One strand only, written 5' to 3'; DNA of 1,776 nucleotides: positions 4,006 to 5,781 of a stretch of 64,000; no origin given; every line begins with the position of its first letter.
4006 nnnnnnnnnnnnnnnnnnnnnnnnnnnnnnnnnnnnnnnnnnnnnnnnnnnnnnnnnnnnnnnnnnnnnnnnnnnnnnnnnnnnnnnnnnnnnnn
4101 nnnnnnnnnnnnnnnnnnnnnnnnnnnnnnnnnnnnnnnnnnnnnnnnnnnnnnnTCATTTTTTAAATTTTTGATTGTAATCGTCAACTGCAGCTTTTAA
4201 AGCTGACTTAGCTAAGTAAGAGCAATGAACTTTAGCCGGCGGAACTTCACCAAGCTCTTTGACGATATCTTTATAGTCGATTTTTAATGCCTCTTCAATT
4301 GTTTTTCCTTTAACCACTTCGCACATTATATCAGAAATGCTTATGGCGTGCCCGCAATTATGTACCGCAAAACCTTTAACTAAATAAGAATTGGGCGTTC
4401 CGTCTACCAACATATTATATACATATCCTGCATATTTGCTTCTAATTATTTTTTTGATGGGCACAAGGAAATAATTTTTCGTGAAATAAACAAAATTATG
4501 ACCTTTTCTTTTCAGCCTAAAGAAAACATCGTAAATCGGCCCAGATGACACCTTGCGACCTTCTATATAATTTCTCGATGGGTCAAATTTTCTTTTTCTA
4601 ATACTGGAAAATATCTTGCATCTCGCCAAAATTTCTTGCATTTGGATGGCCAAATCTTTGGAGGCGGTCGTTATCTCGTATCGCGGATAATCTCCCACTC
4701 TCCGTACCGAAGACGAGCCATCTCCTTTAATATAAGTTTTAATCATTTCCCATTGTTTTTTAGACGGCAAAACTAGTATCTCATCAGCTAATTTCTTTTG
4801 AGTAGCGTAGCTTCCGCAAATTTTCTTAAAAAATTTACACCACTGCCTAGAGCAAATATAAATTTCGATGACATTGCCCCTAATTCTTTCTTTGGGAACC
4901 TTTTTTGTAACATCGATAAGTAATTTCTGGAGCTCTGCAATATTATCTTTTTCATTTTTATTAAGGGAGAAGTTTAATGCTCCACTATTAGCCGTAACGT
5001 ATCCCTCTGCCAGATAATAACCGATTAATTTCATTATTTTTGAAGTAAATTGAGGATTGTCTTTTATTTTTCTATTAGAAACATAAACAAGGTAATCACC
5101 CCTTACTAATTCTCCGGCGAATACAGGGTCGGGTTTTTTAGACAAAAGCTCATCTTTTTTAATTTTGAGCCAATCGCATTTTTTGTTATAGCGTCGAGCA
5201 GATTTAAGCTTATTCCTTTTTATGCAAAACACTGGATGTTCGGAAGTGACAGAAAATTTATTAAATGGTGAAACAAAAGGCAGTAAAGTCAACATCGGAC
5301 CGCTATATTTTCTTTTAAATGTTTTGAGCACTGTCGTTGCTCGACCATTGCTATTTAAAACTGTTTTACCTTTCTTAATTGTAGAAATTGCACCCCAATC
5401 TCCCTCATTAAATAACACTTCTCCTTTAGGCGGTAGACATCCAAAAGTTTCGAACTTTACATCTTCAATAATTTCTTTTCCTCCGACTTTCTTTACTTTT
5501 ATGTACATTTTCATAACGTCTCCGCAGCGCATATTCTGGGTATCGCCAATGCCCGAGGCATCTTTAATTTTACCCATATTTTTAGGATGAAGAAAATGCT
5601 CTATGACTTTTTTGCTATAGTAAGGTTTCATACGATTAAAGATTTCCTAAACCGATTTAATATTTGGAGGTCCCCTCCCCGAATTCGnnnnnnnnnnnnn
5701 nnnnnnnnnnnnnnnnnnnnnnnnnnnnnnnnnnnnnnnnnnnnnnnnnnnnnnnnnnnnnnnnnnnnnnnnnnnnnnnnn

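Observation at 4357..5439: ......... intein inserted at the Fe-S ligand cysteine of IscU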

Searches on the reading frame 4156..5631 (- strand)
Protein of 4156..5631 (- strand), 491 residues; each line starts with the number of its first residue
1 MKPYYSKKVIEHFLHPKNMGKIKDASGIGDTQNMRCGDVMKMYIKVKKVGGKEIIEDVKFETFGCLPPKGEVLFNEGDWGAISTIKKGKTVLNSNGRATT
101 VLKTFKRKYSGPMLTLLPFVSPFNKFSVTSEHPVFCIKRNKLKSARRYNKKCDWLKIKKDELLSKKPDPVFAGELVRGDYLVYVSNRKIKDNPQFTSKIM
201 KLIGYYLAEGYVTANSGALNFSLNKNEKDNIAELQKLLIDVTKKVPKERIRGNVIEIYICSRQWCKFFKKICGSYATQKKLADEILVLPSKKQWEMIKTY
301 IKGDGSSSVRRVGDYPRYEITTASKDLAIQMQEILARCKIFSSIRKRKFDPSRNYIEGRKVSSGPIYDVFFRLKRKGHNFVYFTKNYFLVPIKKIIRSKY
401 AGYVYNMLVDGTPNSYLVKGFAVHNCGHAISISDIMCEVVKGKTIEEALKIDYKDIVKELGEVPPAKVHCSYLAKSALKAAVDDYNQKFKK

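Call 3: search_protein_families(library=pfam, proteins=[window:4156-5631:-], max_evalue=1)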
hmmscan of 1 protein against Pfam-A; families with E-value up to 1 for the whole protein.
window:4156-5631:- (491 aa): 5 families
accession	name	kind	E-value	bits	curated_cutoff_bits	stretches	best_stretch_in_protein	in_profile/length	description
PF01592.21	NifU_N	-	2.4e-38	131.6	22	2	421-490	56-125/127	NifU-like N terminal domain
PF14528.11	LAGLIDADG_3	-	1.8e-12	47.7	22.5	2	295-350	5-58/82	LAGLIDADG-like domain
PF14890.11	Intein_splicing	-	2.1e-06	28.1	35.8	1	95-425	32-155/155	Intein splicing domain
PF14623.11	Vint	-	0.013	15.7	27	1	64-135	1-65/166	Hint-domain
PF01079.26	Hint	-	0.013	15.5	29.7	1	60-186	8-119/213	Hint module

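Call 4: search_protein_families(library=ncbifam, proteins=[window:4156-5631:-], max_evalue=1)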
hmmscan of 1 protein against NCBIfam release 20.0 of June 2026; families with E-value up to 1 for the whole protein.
window:4156-5631:- (491 aa): 8 families
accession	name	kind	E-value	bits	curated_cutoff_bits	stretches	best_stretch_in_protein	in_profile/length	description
TIGR03419.1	NifU_clost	equivalog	1.8e-40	138.1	187.9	2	5-65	1-57/121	Fe-S cluster assembly scaffold protein NifU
TIGR01999.1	iscU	equivalog_domain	1.3e-31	109.3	192.4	2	421-488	56-122/124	Fe-S cluster assembly scaffold IscU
TIGR02000.1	NifU_proper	equivalog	3.7e-31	108.6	273.3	2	409-486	45-122/290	Fe-S cluster assembly protein NifU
TIGR01994.1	SUF_scaf_2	equivalog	2e-12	47.3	92.5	2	4-65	4-61/137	Fe-S cluster assembly sulfur transfer protein SufU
NF045703.1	rSAM_Tes_intein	exception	1.8e-09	36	1700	1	189-426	361-611/1040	tetraether lipid synthase Tes, intein-containing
NF011303.0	PRK14715.1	equivalog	1.6e-08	32.2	1585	1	198-381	1119-1302/1627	DNA-directed DNA polymerase II large subunit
NF011287.0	PRK14698.1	equivalog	1.3e-07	30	1238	1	172-376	365-562/1017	V-type ATP synthase subunit A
TIGR01443.1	intein_Cterm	domain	0.99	9.8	15.6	1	403-426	1-24/24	intein C-terminal splicing region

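Call 10: find_homologous_proteins(query=window:4159-5631:-, max_evalue=0.00001)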
Query window:4159-5631:- (491 aa): 498 proteins with E <= 0.00001 among 8000 candidates; the best 120 are listed.
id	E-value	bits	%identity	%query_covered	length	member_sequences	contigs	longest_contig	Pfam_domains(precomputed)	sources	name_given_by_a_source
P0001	0.0e+0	1116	100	100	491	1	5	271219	PF14528.12,PF01592.22,PF14890.12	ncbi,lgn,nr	ncbi:MAG: iron-sulfur cluster assembly scaffold protein [Candidatus Nealsonbacteria bacterium]|nr:ir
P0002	1.3e-213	728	64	99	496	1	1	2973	PF14528.12,PF01592.22,PF14890.12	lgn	-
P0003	8.9e-210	716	63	100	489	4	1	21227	PF14528.12,PF01592.22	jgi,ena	-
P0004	1.6e-176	606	57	99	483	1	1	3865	PF14528.12,PF01592.22,PF14890.12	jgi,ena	-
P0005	8.9e-176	604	56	99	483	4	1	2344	PF14528.12,PF01592.22,PF14890.12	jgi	-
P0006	3.5e-174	598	57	99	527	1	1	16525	PF14528.12,PF01592.22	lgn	-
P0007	6.5e-171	587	55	99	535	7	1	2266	PF14528.12,PF01592.22,PF14890.12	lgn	-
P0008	2.4e-170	586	57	99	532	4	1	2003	PF14528.12,PF01592.22,PF14890.12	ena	-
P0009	9.8e-170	584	55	100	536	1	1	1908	PF14528.12,PF01592.22,PF14890.12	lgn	-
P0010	1.1e-169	583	56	99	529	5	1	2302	PF14528.12,PF01592.22,PF14890.12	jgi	-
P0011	2.8e-169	582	55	99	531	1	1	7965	PF14528.12,PF01592.22,PF14890.12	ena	-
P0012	3.5e-168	578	55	99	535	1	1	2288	PF14528.12,PF01592.22,PF14890.12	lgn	-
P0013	1.5e-167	576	55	98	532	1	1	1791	PF14528.12,PF01592.22,PF14890.12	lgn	-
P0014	1.3e-166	573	55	99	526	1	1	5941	PF14528.12,PF01592.22,PF14890.12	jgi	-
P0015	1.4e-165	570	55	98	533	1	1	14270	PF14528.12,PF01592.22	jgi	jgi:NifU-like protein involved in Fe-S cluster formation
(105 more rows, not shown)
